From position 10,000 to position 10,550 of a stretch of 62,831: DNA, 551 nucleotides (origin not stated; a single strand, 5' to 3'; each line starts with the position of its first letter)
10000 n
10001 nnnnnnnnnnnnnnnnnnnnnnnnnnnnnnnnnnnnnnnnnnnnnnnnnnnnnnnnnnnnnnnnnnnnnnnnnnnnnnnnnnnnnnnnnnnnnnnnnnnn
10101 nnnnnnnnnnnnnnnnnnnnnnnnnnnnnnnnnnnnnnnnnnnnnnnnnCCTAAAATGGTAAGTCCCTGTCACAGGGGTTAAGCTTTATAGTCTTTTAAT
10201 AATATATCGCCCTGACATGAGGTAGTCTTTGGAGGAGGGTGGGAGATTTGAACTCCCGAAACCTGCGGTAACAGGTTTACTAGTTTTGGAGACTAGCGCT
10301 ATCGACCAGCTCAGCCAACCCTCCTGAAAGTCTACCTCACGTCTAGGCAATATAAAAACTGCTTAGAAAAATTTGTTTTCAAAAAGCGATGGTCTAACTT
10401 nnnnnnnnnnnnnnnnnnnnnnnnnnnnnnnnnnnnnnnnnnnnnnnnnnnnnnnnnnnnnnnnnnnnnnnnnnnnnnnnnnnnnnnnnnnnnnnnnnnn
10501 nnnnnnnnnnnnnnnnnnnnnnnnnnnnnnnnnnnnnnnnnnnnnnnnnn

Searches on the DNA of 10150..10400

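Call 70: search_rna_families(source=window, start=10150, end=10400, threshold=gathering, show_alignments=1)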
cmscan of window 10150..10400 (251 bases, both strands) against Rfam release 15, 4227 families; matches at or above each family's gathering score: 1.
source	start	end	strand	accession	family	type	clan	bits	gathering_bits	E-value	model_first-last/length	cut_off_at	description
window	10233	10324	-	RF00005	tRNA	Gene; tRNA;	CL00001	55.1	29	1.5e-11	1-71/71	no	tRNA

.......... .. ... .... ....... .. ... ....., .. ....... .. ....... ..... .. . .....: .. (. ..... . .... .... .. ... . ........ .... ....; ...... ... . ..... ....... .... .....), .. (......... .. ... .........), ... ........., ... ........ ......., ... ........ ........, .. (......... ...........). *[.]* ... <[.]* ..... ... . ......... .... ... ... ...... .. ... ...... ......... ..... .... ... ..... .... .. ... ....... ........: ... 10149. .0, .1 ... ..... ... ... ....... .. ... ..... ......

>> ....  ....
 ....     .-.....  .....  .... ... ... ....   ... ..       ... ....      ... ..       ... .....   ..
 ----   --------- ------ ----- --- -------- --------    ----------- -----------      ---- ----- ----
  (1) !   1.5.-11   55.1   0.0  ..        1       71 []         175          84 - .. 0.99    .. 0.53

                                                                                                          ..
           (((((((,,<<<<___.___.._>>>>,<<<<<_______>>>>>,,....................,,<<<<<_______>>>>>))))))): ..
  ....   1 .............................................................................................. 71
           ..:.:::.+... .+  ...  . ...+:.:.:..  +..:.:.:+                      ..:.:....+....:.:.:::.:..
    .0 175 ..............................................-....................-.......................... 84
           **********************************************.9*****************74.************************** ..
